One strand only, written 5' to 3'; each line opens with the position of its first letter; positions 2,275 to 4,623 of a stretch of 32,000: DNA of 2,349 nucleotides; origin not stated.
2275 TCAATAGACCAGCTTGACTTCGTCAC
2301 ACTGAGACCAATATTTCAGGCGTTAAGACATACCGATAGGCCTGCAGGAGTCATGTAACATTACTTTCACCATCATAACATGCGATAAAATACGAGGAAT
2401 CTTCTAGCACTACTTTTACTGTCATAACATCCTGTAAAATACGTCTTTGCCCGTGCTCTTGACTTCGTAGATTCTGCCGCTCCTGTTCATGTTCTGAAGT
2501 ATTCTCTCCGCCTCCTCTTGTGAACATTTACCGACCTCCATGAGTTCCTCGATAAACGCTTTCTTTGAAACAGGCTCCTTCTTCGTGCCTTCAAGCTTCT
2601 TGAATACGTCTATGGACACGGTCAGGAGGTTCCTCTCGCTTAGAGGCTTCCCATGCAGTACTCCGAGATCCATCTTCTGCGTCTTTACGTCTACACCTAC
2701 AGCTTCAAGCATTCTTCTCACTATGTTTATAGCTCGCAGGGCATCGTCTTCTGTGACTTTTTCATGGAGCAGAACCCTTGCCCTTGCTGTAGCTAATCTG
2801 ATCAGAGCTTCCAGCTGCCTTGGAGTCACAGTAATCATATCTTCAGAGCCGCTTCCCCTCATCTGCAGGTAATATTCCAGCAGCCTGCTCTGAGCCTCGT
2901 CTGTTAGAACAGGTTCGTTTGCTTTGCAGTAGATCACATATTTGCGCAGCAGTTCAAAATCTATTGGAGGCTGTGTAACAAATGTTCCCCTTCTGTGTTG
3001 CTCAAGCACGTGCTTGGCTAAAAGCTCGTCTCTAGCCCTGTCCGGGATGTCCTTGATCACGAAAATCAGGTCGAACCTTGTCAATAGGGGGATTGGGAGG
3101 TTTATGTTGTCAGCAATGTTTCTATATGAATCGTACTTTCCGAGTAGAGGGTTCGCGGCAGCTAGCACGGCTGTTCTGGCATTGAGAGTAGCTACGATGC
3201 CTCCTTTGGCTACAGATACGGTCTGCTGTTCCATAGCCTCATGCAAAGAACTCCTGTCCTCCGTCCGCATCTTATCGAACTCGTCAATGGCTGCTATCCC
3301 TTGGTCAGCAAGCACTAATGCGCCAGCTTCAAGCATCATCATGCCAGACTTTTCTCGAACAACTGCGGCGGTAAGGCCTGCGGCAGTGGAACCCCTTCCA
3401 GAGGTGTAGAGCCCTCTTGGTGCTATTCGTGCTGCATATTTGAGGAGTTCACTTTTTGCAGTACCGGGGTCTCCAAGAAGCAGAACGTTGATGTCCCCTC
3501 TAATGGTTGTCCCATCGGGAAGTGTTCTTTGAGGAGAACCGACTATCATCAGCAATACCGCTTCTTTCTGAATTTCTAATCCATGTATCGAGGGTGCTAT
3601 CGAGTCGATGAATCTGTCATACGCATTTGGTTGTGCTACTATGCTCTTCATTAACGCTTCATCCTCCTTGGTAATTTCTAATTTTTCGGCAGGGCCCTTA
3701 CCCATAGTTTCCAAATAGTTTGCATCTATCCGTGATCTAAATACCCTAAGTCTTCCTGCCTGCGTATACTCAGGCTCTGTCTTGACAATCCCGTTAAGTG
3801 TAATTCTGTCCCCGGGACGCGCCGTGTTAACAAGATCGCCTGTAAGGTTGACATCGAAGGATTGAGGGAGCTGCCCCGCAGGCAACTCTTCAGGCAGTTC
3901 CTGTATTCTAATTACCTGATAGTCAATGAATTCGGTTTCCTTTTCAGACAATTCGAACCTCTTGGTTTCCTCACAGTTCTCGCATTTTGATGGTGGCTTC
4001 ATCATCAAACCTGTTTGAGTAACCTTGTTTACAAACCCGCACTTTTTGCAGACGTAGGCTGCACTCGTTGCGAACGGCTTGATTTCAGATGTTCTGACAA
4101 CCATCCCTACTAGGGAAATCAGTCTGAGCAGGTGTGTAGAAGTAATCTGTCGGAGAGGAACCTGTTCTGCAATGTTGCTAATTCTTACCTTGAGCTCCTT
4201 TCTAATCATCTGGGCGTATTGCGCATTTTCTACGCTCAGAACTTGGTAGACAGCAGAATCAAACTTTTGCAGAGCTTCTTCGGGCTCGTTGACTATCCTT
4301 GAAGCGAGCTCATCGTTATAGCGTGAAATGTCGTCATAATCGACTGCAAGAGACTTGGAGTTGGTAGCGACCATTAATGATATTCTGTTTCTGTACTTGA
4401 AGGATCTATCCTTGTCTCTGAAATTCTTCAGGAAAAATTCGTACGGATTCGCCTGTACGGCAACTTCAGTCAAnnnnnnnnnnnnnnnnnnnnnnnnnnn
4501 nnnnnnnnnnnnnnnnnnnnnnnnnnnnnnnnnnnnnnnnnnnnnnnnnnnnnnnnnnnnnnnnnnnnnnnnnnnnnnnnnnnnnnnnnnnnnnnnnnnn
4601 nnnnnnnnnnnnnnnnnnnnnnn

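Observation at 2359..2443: Diverged duplicate of the mcm 3' terminus next to the integrase: mcm 3' end as an integration (att) site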

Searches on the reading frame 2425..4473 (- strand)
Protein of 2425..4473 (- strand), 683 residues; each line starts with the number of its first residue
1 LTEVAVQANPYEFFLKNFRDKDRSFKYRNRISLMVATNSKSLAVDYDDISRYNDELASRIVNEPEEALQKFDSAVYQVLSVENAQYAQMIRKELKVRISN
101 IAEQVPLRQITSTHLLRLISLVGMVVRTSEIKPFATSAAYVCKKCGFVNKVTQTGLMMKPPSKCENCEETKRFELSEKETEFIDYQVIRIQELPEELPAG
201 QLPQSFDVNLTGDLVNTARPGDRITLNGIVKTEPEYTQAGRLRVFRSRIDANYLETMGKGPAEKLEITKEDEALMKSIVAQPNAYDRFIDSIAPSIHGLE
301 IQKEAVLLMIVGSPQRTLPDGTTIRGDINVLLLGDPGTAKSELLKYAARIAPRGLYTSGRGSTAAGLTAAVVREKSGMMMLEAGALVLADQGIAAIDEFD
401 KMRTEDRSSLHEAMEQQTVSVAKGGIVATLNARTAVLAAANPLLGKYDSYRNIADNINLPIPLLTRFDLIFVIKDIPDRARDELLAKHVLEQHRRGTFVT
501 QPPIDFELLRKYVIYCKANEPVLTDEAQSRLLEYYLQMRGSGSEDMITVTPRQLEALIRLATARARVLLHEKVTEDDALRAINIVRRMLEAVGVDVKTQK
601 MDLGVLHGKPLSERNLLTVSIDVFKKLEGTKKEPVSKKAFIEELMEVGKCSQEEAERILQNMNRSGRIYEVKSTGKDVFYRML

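Call 6: search_protein_families(library=pfam, proteins=[window:2425-4473:-], max_evalue=0.01)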
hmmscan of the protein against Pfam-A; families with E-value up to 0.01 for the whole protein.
window:2425-4473:- (683 aa): 8 families
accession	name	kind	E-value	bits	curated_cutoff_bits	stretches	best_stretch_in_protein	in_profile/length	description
PF00493.29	MCM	-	2.2e-92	308.6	23.3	1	273-493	3-224/224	MCM P-loop domain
PF17207.9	MCM_OB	-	4e-36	124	24.8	1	107-232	2-124/126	MCM OB domain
PF17855.7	MCM_lid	-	5.4e-23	81.7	27.4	1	507-588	1-86/87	MCM AAA-lid domain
PF14551.11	MCM_N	-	6.1e-18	65.5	24.9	1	13-100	6-95/95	MCM N-terminal domain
PF07728.20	AAA_5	-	5.5e-08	33.4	22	1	329-443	1-124/139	AAA domain (dynein-related subfamily)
PF01078.27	Mg_chelatase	-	1.3e-07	31.7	20.3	1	379-443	95-159/207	Magnesium chelatase, subunit ChlI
PF07726.17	AAA_3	-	0.00045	20.5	27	1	330-443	2-113/131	ATPase family associated with various cellular activities (AAA)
PF13191.12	AAA_16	-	0.0056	17.6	32.6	0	329-423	26-129/167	AAA ATPase domain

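Call 11: find_related_loci(query=window:2425-4473:-, collection=genome_contigs, flank=10000)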
Query window:2425-4473:- (683 aa) in genome_contigs; peptide patterns used: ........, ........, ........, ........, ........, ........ (x = any residue, [..] = any of these).
581 stretches matched a pattern; 532 encode a relative of the query (tblastn E <= 1e-3); the best 80 are kept; 80 distinct loci.
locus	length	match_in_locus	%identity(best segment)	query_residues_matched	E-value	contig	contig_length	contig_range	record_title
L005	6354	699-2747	89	1-683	0e+0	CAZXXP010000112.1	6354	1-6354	MAG TPA_asm: uncultured Nitrosopumilales archaeon isolate SRP119689_co1_185 genome assembly, contig: NODE_20180_length_6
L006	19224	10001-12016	67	8-683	0e+0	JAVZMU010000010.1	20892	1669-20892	MAG: Nitrososphaerales archaeon isolate DRTY-6_201912_bins_25 DRTY-6_201912_bins_25_scaffold_10, whole genome shotgun se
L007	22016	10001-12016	67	8-683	0e+0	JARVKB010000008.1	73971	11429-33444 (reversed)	MAG: Nitrososphaeria archaeon isolate DRTY6_bin.138 NODE_1127_length_73971_cov_3.42899, whole genome shotgun sequence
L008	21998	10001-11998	67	13-683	0e+0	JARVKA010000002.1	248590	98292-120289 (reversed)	MAG: Nitrososphaeria archaeon isolate JZ1_bin.63 NODE_2_length_248590_cov_3.88377, whole genome shotgun sequence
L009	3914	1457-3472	66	8-683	0e+0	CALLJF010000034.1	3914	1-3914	MAG: uncultured Nitrososphaerales archaeon isolate S1_Bin_METABAT__299_1 genome assembly, contig: c_000001128356, whole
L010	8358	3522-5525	66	12-683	0e+0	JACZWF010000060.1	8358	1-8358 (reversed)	MAG: Thaumarchaeota archaeon isolate B1T1B5 B1T1B5_NODE12195, whole genome shotgun sequence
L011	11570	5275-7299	65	7-683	0e+0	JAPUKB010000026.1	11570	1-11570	MAG: Thaumarchaeota archaeon isolate KW1-S15_144 KW1-S15_144_cg26, whole genome shotgun sequence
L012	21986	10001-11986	57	14-673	0e+0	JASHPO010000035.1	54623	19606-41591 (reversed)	MAG: Nitrososphaerales archaeon isolate JOPF051 JOPF_NEAR_contig_255644, whole genome shotgun sequence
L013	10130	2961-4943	55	11-672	0e+0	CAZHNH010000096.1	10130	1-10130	MAG TPA_asm: uncultured Nitrosopumilales archaeon isolate SRP140028_co1_624 genome assembly, contig: k141_82702, whole g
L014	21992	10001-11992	54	11-672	0e+0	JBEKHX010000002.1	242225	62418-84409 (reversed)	MAG: Nitrososphaerales archaeon isolate SPRUCE 287 SPRUCE_287_2, whole genome shotgun sequence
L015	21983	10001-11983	54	11-672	0e+0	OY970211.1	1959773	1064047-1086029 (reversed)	MAG: uncultured archaeon isolate MFD01231.bin.c.7 genome assembly, chromosome: 1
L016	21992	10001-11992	54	11-672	0e+0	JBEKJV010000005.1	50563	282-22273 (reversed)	MAG: Nitrososphaerales archaeon isolate SPRUCE 331 SPRUCE_331_5, whole genome shotgun sequence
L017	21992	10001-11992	54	11-672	0e+0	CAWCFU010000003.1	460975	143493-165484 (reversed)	MAG: uncultured archaeon isolate MFD01231.bin.2.71 genome assembly, contig: contig_21661, whole genome shotgun sequence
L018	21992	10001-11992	54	11-672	0e+0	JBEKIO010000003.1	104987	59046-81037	MAG: Nitrososphaerales archaeon isolate SPRUCE 301 SPRUCE_301_3, whole genome shotgun sequence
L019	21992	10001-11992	53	11-672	0e+0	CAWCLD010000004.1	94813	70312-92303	MAG: uncultured archaeon isolate MFD03726.bin.2.76 genome assembly, contig: contig_43549, whole genome shotgun sequence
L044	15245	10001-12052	79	1-683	0e+0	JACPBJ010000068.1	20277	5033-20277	MAG: Thaumarchaeota archaeon isolate NC_groundwater_254_Ag_S-0.2um_46_8 S5_GD2017_2_S2_scaffold_1668, whole genome shotg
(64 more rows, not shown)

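Call 17: find_related_loci(query=L044:12074-14254:+, collection=metagenome_contigs, flank=10000)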
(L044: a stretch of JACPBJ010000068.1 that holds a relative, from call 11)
Query L044:12074-14254:+ (727 aa) in metagenome_contigs; peptide patterns used: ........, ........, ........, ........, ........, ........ (x = any residue, [..] = any of these).
373 stretches matched a pattern; 103 encode a relative of the query (tblastn E <= 1e-3); the best 80 are kept; 80 distinct loci.
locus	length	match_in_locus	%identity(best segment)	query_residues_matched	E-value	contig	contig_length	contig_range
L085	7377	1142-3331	46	1-727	0e+0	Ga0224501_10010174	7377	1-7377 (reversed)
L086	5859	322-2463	47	6-719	0e+0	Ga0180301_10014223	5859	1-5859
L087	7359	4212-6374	47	6-723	0e+0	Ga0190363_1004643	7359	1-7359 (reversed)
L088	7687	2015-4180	47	6-724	0e+0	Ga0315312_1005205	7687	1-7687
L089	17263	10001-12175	46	3-724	0e+0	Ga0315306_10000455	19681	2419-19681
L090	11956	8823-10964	47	6-719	0e+0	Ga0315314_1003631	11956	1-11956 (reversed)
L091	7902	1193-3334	46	6-719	0e+0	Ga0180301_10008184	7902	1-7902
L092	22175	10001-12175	45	3-724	0e+0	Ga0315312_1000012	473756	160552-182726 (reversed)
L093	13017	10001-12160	46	1-719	0e+0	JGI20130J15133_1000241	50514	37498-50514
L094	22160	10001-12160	46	1-719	0e+0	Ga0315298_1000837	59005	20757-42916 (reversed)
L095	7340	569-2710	46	6-719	0e+0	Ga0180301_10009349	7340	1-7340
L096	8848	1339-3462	45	1-717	0e+0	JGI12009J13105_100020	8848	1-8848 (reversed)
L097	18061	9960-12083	45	1-717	0e+0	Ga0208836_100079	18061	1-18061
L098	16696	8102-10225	45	1-717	0e+0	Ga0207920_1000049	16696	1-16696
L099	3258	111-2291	45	1-724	0e+0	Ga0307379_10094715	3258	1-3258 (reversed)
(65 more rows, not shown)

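Call 19: find_homologous_proteins(query=L005:3155-4945:+, max_evalue=1e-50)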
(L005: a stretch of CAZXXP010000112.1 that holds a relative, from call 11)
Query L005:3155-4945:+ (597 aa): 7997 proteins with E <= 1e-50 among 8000 candidates; the best 120 are listed.
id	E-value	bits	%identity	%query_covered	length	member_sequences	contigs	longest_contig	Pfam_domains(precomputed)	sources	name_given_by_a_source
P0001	0.0e+0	1325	100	100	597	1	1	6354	PF12826.14,PF00270.36,PF14520.13,PF00271.38,PF21280.3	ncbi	-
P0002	0.0e+0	1181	89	100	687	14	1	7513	PF00270.36,PF14520.13,PF00271.38,PF21280.3,PF22527.3,PF04851.22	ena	-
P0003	0.0e+0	1178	89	100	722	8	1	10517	PF00270.36,PF14520.13,PF00271.38,PF21280.3,PF22527.3,PF04851.22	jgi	-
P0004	0.0e+0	1106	83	99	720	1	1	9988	PF00270.36,PF14520.13,PF00271.38,PF21280.3,PF22527.3,PF04851.22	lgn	-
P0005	0.0e+0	1013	76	100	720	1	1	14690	PF12826.14,PF00270.36,PF14520.13,PF00271.38,PF21280.3,PF22527.3,PF04851.22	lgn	-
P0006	4.5e-298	1008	75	100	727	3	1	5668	PF12826.14,PF00270.36,PF20470.5,PF14520.13,PF00271.38,PF21280.3,PF04851.22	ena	-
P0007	5.9e-227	773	58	99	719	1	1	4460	PF12826.14,PF00270.36,PF14520.13,PF00271.38,PF21280.3,PF00633.30,PF04851.22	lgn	-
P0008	7.5e-226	769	59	99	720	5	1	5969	PF12826.14,PF00270.36,PF20470.5,PF14520.13,PF00271.38,PF21280.3,PF00633.30,PF22527.3,PF04851.22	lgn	-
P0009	4.8e-224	764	57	99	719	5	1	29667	PF12826.14,PF00270.36,PF14520.13,PF00271.38,PF21280.3,PF04851.22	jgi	jgi:helicase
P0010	8.9e-224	763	57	99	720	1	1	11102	PF00270.36,PF14520.13,PF00271.38,PF21280.3,PF22527.3,PF04851.22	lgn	-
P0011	3.4e-222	757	56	99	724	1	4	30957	PF12826.14,PF00270.36,PF14520.13,PF00271.38,PF21280.3,PF22527.3,PF04851.22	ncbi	ncbi:MAG: DEAD/DEAH box helicase [Nitrososphaerales archaeon]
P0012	4.5e-222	757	58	99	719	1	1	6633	PF00270.36,PF20470.5,PF14520.13,PF00271.38,PF21280.3,PF22527.3,PF04851.22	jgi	jgi:helicase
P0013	5.6e-221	753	56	99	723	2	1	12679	PF00270.36,PF20470.5,PF14520.13,PF00271.38,PF21280.3,PF22527.3,PF04851.22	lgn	-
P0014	7.1e-221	753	57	99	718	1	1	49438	PF00270.36,PF14520.13,PF00271.38,PF21280.3,PF22527.3,PF04851.22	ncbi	-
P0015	9.6e-221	753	57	99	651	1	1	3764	PF00270.36,PF14520.13,PF00271.38,PF21280.3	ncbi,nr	ncbi:MAG: DEAD/DEAH box helicase, partial [Thaumarchaeota archaeon]|nr:DEAD/DEAH box helicase [Nitro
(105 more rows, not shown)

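Call 20: find_encoding_contigs(protein=P0003, flank=10000, max_places=10)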
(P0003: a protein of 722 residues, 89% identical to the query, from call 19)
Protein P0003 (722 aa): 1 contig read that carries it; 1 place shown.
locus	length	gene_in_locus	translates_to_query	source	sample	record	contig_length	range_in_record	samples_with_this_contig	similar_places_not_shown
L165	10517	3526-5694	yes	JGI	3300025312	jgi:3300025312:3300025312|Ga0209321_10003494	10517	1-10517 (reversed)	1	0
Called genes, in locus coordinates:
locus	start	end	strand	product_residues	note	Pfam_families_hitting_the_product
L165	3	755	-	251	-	?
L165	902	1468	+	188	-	-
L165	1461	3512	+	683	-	PF14551:MCM_N, PF17207:MCM_OB, PF00493:MCM, PF01078:Mg_chelatase (faint), PF07728:AAA_5 (weak), PF17855:MCM_lid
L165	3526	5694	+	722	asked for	PF04851:ResIII, PF00270:DEAD, PF22527:DEXQc_Suv3 (weak), PF00271:Helicase_C, PF21280:Helicase_dom4_arc, PF14520:HHH_5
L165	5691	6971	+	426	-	PF13537:GATase_7, PF00733:Asn_synthase, PF02540:NAD_synthase (weak), PF24167:DUF7411, PF00733:Asn_synthase (weak)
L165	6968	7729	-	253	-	PF09754:PAC2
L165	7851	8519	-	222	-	PF01902:Diphthami_syn_2_N, PF28410:Diphthami_syn_2_C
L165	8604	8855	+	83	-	-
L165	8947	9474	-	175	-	-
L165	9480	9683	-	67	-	-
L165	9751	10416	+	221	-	PF04474:DUF554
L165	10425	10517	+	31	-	?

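Call 21: find_encoding_contigs(protein=P0002, flank=10000, max_places=10)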
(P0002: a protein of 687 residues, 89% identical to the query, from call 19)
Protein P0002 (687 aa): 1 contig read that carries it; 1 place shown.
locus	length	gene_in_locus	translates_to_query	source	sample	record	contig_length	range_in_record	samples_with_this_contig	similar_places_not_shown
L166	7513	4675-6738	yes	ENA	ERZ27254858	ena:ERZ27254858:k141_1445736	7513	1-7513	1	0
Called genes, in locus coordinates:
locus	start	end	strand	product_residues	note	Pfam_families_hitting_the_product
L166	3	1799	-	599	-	?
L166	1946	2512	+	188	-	-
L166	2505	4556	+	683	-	PF14551:MCM_N, PF17207:MCM_OB, PF00493:MCM, PF01078:Mg_chelatase (faint), PF07728:AAA_5 (weak), PF17855:MCM_lid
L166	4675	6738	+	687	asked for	PF00270:DEAD, PF04851:ResIII, PF22527:DEXQc_Suv3 (weak), PF00271:Helicase_C, PF21280:Helicase_dom4_arc, PF14520:HHH_5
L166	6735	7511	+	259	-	?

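Call 23: list_cluster_members(proteins=[P0002, P0003, P0004])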
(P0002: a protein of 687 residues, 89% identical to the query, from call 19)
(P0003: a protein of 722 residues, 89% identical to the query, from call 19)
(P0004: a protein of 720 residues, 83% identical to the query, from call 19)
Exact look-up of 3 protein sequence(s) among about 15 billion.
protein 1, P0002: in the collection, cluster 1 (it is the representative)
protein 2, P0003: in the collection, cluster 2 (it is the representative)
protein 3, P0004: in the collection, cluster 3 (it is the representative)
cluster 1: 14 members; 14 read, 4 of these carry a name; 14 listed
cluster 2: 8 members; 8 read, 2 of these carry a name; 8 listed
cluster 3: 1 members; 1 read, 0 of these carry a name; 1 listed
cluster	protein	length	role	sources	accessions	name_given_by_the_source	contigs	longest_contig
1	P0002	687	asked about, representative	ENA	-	-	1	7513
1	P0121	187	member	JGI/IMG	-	helicase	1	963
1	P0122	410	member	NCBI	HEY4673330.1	MAG TPA: helix-hairpin-helix domain-containing protein, partial [Nitrososphaerales ...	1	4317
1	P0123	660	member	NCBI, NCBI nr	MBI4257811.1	MAG: DEAD/DEAH box helicase [Thaumarchaeota archaeon] | DEAD/DEAH box helicase [Nitrososphaerota archaeon]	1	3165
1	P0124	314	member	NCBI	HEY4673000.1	MAG TPA: DEAD/DEAH box helicase, partial [Nitrososphaerales archaeon]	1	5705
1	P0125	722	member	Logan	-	-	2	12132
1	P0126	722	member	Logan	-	-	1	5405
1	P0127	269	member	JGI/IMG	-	-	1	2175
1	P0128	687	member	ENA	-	-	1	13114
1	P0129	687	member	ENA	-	-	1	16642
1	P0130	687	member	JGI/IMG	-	-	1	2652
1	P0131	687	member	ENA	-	-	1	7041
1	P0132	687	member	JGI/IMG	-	-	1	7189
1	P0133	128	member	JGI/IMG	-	-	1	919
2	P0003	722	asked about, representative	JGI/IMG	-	-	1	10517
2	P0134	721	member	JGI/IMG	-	helicase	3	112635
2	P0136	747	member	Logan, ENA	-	-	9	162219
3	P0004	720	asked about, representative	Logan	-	-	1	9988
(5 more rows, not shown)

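Call 24: find_encoding_contigs(protein=P0136, flank=10000, max_places=6)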
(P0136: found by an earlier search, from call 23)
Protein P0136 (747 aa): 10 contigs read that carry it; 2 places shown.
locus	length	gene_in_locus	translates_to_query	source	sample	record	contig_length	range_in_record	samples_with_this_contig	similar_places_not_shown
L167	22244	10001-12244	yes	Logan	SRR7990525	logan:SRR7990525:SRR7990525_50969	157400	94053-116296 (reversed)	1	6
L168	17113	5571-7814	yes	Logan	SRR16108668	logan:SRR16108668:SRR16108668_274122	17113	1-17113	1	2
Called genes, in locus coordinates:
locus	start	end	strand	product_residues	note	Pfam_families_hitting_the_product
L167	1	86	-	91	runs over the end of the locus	-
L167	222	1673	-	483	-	-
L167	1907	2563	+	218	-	-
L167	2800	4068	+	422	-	PF24684:Vgb_lyase (faint), PF28202:SlaA-like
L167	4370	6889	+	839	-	PF01555:N6_N4_Mtase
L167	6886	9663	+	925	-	PF04851:ResIII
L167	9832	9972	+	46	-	-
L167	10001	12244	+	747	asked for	PF04851:ResIII, PF00270:DEAD, PF22527:DEXQc_Suv3 (weak), PF00271:Helicase_C, PF21280:Helicase_dom4_arc, PF12826:HHH_2 (weak), PF14520:HHH_5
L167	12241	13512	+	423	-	PF13537:GATase_7, PF00733:Asn_synthase, PF24167:DUF7411 (weak), PF00733:Asn_synthase (weak)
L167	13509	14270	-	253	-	PF09754:PAC2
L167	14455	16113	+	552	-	PF00118:Cpn60_TCP1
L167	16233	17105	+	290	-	PF01242:PTPS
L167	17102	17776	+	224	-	PF02568:ThiI (weak), PF06508:QueC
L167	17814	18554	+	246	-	PF02649:GCHY-1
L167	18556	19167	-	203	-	PF00753:Lactamase_B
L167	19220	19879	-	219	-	PF03853:YjeF_N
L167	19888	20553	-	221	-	PF04474:DUF554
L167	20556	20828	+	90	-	-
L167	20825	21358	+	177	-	-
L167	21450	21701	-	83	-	-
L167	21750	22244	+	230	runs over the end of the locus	PF01902:Diphthami_syn_2_N, PF28410:Diphthami_syn_2_C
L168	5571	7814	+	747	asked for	PF04851:ResIII, PF00270:DEAD, PF22527:DEXQc_Suv3 (weak), PF00271:Helicase_C, PF21280:Helicase_dom4_arc, PF12826:HHH_2 (weak), PF14520:HHH_5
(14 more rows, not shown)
